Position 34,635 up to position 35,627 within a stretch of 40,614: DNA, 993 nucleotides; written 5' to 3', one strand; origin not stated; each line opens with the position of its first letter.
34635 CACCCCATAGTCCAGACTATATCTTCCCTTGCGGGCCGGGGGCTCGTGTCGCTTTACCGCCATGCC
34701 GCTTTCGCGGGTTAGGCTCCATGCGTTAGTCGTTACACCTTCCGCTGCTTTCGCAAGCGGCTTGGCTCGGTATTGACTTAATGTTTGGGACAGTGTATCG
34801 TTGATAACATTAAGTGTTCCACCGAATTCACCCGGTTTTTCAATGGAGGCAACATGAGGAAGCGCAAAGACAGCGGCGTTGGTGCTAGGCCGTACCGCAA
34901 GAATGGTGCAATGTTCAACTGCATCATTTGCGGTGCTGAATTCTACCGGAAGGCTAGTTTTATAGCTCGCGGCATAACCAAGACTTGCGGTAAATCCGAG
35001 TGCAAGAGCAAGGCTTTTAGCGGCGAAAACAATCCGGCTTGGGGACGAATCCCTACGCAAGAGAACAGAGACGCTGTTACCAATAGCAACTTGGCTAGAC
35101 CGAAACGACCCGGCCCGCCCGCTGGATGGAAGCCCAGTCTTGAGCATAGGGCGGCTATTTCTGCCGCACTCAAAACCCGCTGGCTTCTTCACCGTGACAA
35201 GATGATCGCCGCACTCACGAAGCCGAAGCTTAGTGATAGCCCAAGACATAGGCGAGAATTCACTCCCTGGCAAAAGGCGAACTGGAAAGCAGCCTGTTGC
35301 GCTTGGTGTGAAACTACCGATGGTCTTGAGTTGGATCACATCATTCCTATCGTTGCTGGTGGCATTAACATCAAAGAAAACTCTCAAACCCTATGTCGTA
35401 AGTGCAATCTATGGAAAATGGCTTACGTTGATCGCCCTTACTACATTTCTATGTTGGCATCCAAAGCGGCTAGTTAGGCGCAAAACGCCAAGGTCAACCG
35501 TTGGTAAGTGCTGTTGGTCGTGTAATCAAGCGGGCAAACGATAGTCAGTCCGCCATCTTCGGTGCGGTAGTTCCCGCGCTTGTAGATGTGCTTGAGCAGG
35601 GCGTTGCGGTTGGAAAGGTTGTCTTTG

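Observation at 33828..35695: The major capsid gene is interrupted by a group I intron with a T4 td-like core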

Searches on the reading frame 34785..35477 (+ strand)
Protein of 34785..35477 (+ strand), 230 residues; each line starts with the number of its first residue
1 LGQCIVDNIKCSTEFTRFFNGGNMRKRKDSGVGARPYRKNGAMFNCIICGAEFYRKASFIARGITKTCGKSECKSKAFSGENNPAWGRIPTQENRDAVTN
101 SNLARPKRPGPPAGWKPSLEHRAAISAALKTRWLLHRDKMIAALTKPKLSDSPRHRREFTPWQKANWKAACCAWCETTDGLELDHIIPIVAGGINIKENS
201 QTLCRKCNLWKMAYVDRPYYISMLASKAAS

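Call 8: search_protein_families(library=pfam, proteins=[window:34785-35477:+], max_evalue=0.01)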
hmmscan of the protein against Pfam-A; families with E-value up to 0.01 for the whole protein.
window:34785-35477:+ (230 aa): 3 families
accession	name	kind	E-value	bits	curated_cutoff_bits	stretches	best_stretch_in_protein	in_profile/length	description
PF14279.12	HNH_5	-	5.2e-10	39.5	27.5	1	172-217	1-49/56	HNH endonuclease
PF01844.29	HNH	-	8.2e-08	32.7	21.4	1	174-209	3-42/47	HNH endonuclease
PF07460.16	NUMOD3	-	0.00047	20.5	20.4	0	75-94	13-32/37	NUMOD3 motif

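Call 21: find_homologous_proteins(query=window:34854-35474:+)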
Query seq(207 aa) (207 aa): 88 proteins with E <= 0.001 among 177 candidates.
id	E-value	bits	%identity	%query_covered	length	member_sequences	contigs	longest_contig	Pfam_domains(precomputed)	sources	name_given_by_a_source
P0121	2.4e-139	480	99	100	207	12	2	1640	PF01844.30,PF14279.13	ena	-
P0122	1.4e-111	389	69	95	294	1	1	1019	PF01844.30,PF14279.13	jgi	jgi:5-methylcytosine-specific restriction endonuclease McrA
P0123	7.3e-104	364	77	97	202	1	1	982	PF01844.30,PF14279.13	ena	-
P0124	6.2e-102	358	79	96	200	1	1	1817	PF01844.30,PF14279.13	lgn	-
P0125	2.4e-100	352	75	97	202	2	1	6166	PF01844.30,PF14279.13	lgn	-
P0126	1.2e-98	347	75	96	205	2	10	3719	PF01844.30,PF14279.13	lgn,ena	-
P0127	7.7e-96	338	63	96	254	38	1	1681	PF01844.30,PF14279.13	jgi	jgi:5-methylcytosine-specific restriction endonuclease McrA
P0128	2.2e-95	336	74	97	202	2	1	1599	PF01844.30,PF14279.13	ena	-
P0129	5.7e-95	335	71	97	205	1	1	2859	PF01844.30,PF14279.13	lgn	-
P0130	8.1e-95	334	72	92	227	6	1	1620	PF01844.30,PF14279.13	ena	-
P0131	8.8e-95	334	73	96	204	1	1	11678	PF01844.30,PF14279.13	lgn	-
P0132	3.0e-94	332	71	96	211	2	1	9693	PF01844.30,PF14279.13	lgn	-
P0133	7.1e-94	331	72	96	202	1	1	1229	PF01844.30,PF14279.13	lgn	-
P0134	6.1e-92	325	70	97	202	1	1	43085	PF07460.17,PF01844.30,PF14279.13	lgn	-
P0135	6.3e-92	325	73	95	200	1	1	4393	PF01844.30,PF14279.13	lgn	-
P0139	6.8e-90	318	70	95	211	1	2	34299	PF01844.30,PF14279.13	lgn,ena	-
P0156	2.7e-67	244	53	97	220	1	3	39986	PF07460.17,PF01844.30,PF14279.13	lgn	-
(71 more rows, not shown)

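Call 24: find_encoding_contigs(protein=P0134, flank=4000, max_places=2)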
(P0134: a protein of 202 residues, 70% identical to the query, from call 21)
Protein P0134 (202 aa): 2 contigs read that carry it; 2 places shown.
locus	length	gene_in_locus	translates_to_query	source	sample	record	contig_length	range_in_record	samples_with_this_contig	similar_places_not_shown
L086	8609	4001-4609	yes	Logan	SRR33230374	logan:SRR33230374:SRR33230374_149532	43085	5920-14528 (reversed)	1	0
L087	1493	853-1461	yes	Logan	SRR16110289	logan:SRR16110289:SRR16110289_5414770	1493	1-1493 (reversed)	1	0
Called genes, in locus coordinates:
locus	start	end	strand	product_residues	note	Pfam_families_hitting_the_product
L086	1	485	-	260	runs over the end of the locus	-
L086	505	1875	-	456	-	PF01973:MptE-like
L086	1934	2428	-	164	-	-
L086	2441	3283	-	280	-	-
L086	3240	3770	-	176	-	PF02945:Endonuclease_7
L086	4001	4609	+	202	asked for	PF07460:NUMOD3 (faint), PF01844:HNH (weak), PF14279:HNH_5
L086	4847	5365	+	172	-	-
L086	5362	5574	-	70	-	-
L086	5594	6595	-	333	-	-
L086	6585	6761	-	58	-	-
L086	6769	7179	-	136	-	PF09723:Zn_ribbon_8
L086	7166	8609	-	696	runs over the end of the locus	-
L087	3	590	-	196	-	?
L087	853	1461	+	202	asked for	PF07460:NUMOD3 (faint), PF01844:HNH (weak), PF14279:HNH_5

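Call 25: find_encoding_contigs(protein=P0139, flank=4000, max_places=2)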
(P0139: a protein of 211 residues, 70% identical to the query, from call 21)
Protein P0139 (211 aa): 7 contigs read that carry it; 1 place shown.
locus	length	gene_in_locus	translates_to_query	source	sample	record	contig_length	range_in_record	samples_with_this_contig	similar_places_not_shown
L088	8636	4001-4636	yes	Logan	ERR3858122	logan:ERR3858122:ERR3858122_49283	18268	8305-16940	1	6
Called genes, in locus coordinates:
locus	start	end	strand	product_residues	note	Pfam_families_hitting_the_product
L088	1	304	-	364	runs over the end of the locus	PF08421:Methyltransf_13, PF13489:Methyltransf_23, PF08241:Methyltransf_11 (weak), PF08242:Methyltransf_12 (faint), PF08484:Methyltransf_14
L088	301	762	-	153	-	PF08241:Methyltransf_11 (weak), PF13649:Methyltransf_25 (faint)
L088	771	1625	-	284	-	-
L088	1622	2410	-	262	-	PF01973:MptE-like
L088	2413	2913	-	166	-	-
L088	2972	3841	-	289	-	-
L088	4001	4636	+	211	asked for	PF01844:HNH, PF14279:HNH_5 (weak)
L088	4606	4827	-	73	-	-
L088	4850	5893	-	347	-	-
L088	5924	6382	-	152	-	-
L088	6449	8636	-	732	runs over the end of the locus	-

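Call 26: find_encoding_contigs(protein=P0156, flank=4000, max_places=2)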
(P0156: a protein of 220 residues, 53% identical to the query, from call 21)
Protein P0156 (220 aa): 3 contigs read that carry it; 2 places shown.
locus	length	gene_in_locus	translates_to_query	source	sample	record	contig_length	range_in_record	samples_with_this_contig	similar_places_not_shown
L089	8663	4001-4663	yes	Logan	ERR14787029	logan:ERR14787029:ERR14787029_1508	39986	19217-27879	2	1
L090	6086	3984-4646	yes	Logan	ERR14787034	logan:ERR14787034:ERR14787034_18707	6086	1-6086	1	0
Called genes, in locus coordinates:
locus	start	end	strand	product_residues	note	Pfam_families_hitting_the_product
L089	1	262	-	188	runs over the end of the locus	-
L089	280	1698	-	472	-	PF01973:MptE-like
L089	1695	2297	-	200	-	-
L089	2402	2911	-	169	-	-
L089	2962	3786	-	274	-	-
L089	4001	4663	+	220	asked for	PF07460:NUMOD3 (faint), PF01844:HNH (weak), PF14279:HNH_5 (weak)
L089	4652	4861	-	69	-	-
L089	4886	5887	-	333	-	-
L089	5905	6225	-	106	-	-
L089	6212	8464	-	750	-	-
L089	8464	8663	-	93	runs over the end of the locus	-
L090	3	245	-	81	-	?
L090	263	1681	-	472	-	PF01973:MptE-like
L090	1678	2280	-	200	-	-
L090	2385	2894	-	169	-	-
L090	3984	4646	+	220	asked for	PF07460:NUMOD3 (faint), PF01844:HNH (weak), PF14279:HNH_5 (weak)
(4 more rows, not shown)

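Call 29: find_related_loci(query=A1, collection=viral_contigs, flank=2500)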
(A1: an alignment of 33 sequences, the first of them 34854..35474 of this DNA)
Query A1 (207 aa) in viral_contigs; peptide patterns used: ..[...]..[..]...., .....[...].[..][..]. (x = any residue, [..] = any of these).
38 stretches matched a pattern; 17 encode a relative of the query (tblastn E <= 1e-3); 17 distinct loci.
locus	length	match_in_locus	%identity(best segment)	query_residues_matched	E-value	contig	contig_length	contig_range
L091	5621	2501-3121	100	1-207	6e-141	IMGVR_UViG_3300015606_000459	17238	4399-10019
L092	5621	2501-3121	99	1-207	3e-139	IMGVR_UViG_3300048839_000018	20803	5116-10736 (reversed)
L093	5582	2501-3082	53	9-199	2e-67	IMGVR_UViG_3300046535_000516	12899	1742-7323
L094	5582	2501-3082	53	9-199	2e-67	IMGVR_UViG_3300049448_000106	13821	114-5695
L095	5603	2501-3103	47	9-204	3e-58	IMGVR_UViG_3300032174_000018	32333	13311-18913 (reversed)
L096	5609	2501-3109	45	13-207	3e-54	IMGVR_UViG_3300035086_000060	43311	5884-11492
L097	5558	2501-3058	49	12-195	4e-54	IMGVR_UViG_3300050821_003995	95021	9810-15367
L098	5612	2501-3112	46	18-207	3e-50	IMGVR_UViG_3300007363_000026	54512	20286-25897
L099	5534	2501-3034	46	26-195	3e-48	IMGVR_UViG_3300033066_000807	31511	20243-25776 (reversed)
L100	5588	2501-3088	41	8-199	2e-44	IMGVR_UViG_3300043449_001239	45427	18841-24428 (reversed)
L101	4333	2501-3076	40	16-202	5e-44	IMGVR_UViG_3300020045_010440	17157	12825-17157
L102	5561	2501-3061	40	21-202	1e-41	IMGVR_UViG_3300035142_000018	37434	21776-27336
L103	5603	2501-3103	41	15-207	4e-40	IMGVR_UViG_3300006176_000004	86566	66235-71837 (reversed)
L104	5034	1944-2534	38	15-203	6e-37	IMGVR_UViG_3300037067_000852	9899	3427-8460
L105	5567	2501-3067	29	15-194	7e-15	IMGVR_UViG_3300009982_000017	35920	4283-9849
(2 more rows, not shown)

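Call 45: find_related_loci(query=A1, collection=genome_contigs, flank=2500)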
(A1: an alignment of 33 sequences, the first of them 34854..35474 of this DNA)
Query A1 (207 aa) in genome_contigs; peptide patterns used: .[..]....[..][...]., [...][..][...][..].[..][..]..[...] (x = any residue, [..] = any of these).
50 stretches matched a pattern; 11 encode a relative of the query (tblastn E <= 1e-3); 10 distinct loci.
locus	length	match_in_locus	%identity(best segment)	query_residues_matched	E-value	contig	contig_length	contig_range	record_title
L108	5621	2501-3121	100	1-207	9e-142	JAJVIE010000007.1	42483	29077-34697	MAG: Candidatus Omnitrophota bacterium isolate Bin_62 c_000000002540, whole genome shotgun sequence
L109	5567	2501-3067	45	13-194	4e-46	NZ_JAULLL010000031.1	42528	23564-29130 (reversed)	Sinorhizobium sp. CB7 NODE_31_length_42528_cov_63.598851, whole genome shotgun sequence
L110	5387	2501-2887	33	12-194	7e-22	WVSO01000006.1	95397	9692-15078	Rhodobacterales bacterium HKCCSP123 NODE_6, whole genome shotgun sequence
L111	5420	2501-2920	30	23-194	3e-14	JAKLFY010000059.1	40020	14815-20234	MAG: Verrucomicrobia bacterium isolate RA.bin27 RA.bin27_59, whole genome shotgun sequence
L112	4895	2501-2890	32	68-185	1e-12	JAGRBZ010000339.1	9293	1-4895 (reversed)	MAG: Anaerolineae bacterium isolate HKST-UBA12 NODE_340_length_9293_cov_7.546332, whole genome shotgun sequence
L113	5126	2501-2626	48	149-190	8e-9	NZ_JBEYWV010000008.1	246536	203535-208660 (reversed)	Streptomyces sp. NPDC046939 NPDC046939_53_G9.ctg-0008, whole genome shotgun sequence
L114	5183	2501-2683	45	131-185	2e-8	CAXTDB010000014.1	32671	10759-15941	MAG TPA_asm: uncultured Leptolyngbya sp. isolate public_SRR1531569_metawrap_bin.7 genome assembly, contig: public_SRR153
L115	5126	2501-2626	48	149-190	6e-8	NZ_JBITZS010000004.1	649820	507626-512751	Streptomyces sp. NPDC053048 NPDC053048_380_B4.ctg-0004, whole genome shotgun sequence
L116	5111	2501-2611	51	149-185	9e-8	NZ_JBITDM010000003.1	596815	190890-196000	Streptomyces sp. NPDC051561 NPDC051561_53_C2.ctg-0003, whole genome shotgun sequence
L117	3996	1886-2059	45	133-185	2e-7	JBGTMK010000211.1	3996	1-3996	MAG: Nostoc sp. isolate JTS-RE360 k141_12086394, whole genome shotgun sequence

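Call 51: search_dna_similar(query=window:34854-35474:+, collection=phages, mode=protein, max_rows=25)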
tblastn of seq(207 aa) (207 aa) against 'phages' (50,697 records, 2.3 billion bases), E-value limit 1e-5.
No match.

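Call 65: search_solved_structures(query=A1, max_evalue=0.01)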
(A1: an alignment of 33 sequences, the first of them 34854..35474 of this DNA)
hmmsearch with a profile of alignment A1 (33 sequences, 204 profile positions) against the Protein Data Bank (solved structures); distinct sequences matched with E-value up to 0.01: 3.
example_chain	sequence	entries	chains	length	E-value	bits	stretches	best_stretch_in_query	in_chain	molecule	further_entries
4h9d_A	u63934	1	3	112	7e-09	39.2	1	120-187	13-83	HNH endonuclease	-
4ogc_A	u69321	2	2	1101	4.5e-06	30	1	97-185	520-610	HNH endonuclease domain protein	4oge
8d2k_A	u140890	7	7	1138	5.2e-05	26.5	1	140-184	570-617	CRISPR-associated endonuclease, Csn1 family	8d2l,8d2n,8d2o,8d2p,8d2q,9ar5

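Call 66: search_protein_families(library=phrogs, proteins=[window:34854-35474:+, L086:3240-3770:-, L086:4847-5365:+], max_evalue=0.001)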
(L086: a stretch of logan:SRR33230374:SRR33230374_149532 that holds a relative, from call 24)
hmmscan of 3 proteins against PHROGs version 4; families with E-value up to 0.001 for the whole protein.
window:34854-35474:+ (207 aa): 14 families
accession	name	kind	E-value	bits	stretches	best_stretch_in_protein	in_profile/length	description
phrog_1271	-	DNA, RNA and nucleotide metabolism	4.5e-10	40.4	1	17-185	209-312/361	HNH endonuclease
phrog_6050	-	DNA, RNA and nucleotide metabolism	9.1e-10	38.9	1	144-188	309-357/402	HNH endonuclease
phrog_1035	-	DNA, RNA and nucleotide metabolism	1.8e-08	35.6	1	22-197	65-219/271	endonuclease VII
phrog_7785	-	DNA, RNA and nucleotide metabolism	2.2e-07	32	1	146-189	70-112/147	HNH endonuclease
phrog_2118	-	DNA, RNA and nucleotide metabolism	8.5e-07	29.8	1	116-191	143-224/301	HNH endonuclease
phrog_144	-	DNA, RNA and nucleotide metabolism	1.3e-06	29.2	1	146-192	84-136/175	HNH endonuclease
phrog_589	-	DNA, RNA and nucleotide metabolism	1.4e-06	29.2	1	138-185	78-135/179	HNH endonuclease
phrog_338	-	DNA, RNA and nucleotide metabolism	1.6e-06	28.7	1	114-186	172-257/340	HNH endonuclease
phrog_2214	-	DNA, RNA and nucleotide metabolism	1.6e-06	28.5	1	131-190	179-238/429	HNH endonuclease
phrog_22283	-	unknown function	3.5e-05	24.8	1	139-192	18-72/135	-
phrog_5956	-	DNA, RNA and nucleotide metabolism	7.5e-05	23.4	1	147-185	60-104/138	HNH endonuclease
phrog_16726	-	DNA, RNA and nucleotide metabolism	9.6e-05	23.2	1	149-198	96-150/308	HNH endonuclease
phrog_333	-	DNA, RNA and nucleotide metabolism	0.00021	22.5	1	142-184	32-74/138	HNH endonuclease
phrog_5718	-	DNA, RNA and nucleotide metabolism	0.00074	19.6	1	146-199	128-184/394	HNH endonuclease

L086:3240-3770:- (176 aa): 14 families
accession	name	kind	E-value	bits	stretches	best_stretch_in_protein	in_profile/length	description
phrog_2633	-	DNA, RNA and nucleotide metabolism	2.2e-32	113.2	1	1-169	13-139/142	endonuclease VII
phrog_2914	-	DNA, RNA and nucleotide metabolism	2.1e-27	97.1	1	29-169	19-155/190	endonuclease VII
phrog_1035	-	DNA, RNA and nucleotide metabolism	5.5e-23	83.2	1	1-162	63-222/271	endonuclease VII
phrog_307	-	DNA, RNA and nucleotide metabolism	5.3e-22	80.3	1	19-167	49-177/334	endonuclease VII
phrog_423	-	DNA, RNA and nucleotide metabolism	4.2e-16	60.3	1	104-155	16-69/159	endonuclease VII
phrog_2340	-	DNA, RNA and nucleotide metabolism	5.5e-07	30.9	1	1-134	8-142/171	endonuclease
phrog_17507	-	DNA, RNA and nucleotide metabolism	2.2e-06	28.5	1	129-166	1-40/65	endonuclease VII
phrog_30859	-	unknown function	2e-05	26.3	1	2-87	3-89/117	-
phrog_11865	-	DNA, RNA and nucleotide metabolism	0.0002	22.8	1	128-155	1-28/95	endonuclease VII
phrog_6611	-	unknown function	0.00024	22.3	1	2-36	142-176/180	-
phrog_36860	-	DNA, RNA and nucleotide metabolism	0.00027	21.7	0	112-166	37-97/178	HNH endonuclease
phrog_5558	-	moron, auxiliary metabolic gene and host takeover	0.00044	21.5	1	1-59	65-123/130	Lar-like restriction alleviation protein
phrog_12813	-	unknown function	0.00085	20.2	1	2-35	154-187/199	-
phrog_18715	-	unknown function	0.00095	20.6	0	2-35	80-113/128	-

L086:4847-5365:+ (172 aa): 1 family
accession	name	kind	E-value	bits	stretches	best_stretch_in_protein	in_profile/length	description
phrog_5046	-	DNA, RNA and nucleotide metabolism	1.9e-23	84.5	1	1-120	6-118/161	HNH endonuclease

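Call 81: find_related_loci(query=A1, collection=metagenome_contigs, flank=1500)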
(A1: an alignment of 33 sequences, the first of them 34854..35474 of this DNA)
Query A1 (207 aa) in metagenome_contigs; peptide patterns used: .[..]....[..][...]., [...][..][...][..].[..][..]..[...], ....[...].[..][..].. (x = any residue, [..] = any of these).
214 stretches matched a pattern; 65 encode a relative of the query (tblastn E <= 1e-3); 65 distinct loci.
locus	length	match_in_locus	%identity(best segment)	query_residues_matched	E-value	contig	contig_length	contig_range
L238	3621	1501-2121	100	1-207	4e-142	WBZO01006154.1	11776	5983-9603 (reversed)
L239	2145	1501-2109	72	6-207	8e-103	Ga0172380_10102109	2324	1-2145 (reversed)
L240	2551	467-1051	73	8-201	7e-96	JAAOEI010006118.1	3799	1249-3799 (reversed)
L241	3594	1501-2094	69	6-204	7e-89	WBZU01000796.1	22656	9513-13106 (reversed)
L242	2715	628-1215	65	10-207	2e-84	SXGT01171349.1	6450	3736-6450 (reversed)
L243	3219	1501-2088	65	10-207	3e-84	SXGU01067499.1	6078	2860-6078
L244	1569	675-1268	63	7-206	8e-87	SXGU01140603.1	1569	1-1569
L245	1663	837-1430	61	7-206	1e-84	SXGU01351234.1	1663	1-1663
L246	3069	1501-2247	53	10-206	5e-66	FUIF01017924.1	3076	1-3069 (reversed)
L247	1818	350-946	49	11-206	4e-62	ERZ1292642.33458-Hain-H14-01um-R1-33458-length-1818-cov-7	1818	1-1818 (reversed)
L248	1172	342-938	49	11-206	4e-64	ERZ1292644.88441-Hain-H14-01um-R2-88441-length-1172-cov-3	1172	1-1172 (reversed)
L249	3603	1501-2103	47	9-204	5e-58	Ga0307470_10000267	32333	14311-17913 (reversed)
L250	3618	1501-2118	48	9-207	6e-58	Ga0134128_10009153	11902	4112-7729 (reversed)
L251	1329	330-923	47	13-206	1e-60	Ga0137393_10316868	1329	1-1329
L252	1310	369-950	49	12-203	6e-59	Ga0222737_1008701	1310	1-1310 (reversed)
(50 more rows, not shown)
